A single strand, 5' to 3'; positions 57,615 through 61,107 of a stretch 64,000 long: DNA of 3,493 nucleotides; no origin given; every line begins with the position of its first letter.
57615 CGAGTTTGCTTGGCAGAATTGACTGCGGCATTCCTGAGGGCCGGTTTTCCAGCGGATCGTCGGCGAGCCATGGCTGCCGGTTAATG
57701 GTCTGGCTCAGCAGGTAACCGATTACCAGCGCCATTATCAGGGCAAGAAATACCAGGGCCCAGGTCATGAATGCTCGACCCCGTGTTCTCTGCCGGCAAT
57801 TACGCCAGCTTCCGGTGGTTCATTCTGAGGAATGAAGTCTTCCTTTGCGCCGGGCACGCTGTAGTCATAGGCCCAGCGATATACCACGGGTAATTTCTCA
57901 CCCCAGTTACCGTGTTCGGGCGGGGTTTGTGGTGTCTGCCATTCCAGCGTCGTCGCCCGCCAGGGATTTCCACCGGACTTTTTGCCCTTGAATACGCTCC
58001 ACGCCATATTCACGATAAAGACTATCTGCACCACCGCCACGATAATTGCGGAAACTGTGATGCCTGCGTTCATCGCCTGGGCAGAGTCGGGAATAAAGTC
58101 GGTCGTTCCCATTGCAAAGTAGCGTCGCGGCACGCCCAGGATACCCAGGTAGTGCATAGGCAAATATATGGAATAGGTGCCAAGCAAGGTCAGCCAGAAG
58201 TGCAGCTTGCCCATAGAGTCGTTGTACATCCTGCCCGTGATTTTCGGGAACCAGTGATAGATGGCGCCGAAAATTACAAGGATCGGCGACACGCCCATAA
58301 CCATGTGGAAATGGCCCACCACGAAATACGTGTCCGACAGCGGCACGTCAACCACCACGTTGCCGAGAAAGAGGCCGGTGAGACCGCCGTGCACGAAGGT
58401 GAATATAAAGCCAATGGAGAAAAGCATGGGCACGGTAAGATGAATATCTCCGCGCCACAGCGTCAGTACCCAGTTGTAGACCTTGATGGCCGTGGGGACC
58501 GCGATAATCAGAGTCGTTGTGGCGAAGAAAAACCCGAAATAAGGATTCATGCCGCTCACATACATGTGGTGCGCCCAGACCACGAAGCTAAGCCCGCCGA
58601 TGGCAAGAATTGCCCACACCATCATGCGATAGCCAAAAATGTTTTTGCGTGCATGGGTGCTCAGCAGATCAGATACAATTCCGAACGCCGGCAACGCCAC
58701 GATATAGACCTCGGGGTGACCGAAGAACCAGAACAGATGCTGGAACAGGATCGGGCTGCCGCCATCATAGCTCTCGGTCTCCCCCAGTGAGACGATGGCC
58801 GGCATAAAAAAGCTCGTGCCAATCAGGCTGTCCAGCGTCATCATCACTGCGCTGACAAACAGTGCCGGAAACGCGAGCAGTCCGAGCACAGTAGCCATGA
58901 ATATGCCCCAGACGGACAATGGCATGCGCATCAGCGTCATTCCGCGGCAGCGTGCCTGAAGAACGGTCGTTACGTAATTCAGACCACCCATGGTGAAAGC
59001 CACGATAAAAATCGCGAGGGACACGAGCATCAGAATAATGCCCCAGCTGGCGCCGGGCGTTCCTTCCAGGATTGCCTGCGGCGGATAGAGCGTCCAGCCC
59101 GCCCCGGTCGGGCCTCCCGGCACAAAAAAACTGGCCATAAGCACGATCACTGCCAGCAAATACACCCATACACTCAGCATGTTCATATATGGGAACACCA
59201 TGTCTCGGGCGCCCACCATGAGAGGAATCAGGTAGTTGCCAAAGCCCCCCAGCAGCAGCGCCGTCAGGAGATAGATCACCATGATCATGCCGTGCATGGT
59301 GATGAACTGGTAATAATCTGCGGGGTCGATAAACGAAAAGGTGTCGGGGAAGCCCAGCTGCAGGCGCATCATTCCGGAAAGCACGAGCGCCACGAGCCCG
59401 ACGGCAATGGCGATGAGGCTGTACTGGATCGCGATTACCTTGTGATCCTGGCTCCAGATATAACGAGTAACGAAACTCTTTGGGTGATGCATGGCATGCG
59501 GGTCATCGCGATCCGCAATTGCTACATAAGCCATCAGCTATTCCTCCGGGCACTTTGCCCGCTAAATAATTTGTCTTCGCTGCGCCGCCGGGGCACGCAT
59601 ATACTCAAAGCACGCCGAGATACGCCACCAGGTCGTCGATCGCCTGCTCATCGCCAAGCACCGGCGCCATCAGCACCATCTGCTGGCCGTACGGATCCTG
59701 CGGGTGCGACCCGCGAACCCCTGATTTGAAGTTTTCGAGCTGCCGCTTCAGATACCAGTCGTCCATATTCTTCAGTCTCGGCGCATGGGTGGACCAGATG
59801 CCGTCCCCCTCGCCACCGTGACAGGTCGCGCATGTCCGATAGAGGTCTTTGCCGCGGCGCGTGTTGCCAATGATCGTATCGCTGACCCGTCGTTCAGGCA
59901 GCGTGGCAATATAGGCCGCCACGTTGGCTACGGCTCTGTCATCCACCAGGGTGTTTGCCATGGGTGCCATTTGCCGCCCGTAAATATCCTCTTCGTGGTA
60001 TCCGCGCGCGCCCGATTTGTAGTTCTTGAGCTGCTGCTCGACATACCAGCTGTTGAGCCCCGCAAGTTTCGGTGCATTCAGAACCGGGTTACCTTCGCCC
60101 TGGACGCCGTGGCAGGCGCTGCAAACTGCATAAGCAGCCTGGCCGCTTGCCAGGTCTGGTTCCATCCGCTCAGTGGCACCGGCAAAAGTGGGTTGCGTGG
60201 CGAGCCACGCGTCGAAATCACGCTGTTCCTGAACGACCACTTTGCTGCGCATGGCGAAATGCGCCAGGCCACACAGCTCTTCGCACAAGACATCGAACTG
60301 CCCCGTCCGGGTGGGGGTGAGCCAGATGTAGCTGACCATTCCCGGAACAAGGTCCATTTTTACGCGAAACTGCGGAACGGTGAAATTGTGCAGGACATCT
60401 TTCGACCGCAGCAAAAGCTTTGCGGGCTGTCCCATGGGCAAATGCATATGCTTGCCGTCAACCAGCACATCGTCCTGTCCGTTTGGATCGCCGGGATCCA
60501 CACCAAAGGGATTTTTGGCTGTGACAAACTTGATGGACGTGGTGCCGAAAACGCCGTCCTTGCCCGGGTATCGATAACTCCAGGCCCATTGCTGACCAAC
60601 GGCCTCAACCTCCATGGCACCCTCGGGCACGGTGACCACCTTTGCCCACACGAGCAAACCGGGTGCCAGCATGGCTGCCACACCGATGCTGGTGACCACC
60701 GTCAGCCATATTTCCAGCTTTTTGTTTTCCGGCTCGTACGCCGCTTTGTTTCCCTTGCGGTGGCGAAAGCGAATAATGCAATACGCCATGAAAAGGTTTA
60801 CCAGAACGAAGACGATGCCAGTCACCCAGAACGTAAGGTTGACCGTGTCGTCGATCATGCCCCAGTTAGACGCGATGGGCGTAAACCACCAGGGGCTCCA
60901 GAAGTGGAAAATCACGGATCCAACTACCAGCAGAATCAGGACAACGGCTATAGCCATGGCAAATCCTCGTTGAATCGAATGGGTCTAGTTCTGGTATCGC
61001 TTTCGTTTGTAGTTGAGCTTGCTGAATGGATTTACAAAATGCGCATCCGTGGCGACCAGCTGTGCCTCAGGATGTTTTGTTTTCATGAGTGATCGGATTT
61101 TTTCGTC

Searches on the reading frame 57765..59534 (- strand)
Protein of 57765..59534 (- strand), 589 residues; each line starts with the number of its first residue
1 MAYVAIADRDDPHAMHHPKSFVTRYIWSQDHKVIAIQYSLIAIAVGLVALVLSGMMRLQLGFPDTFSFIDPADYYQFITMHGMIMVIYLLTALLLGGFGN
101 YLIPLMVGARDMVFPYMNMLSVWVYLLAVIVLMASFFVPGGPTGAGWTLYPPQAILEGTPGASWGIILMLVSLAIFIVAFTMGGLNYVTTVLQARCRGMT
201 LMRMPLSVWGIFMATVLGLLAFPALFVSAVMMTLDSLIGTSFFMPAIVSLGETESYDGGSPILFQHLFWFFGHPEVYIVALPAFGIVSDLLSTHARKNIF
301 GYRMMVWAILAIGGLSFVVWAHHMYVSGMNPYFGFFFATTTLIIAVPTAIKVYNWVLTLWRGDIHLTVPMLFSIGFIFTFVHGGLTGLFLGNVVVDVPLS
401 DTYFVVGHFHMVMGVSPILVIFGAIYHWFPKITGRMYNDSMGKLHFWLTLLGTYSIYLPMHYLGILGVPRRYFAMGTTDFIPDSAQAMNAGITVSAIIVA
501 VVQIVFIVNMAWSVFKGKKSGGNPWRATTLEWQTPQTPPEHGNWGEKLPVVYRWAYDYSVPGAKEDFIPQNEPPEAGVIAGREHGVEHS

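Call 9: search_protein_families(library=pfam, proteins=[window:57765-59534:-], max_evalue=0.001)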
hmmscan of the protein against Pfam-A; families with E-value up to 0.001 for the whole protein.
window:57765-59534:- (589 aa): 1 family
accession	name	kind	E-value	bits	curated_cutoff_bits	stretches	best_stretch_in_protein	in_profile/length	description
PF00115.25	COX1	-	3e-137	458.5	34.8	1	34-497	2-435/436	Cytochrome C and Quinol oxidase polypeptide I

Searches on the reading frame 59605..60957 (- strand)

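Call 9: search_protein_families(library=pfam, proteins=[window:59605-60957:-], max_evalue=0.001)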
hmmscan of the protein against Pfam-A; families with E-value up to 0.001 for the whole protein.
window:59605-60957:- (450 aa): 4 families
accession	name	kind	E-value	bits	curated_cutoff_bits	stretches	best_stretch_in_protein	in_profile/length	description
PF00034.26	Cytochrom_C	-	6.5e-25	88.7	21.3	2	270-353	2-89/90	Cytochrome c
PF00116.26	COX2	-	9e-20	71.2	22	1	115-237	1-114/120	Cytochrome C oxidase subunit II, periplasmic domain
PF13442.11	Cytochrome_CBB3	-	5.7e-11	43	27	1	269-350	3-68/68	Cytochrome C oxidase, cbb3-type, subunit III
PF13473.12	Cupredoxin_1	-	0.0003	21.2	27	1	169-242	35-104/104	Cupredoxin-like domain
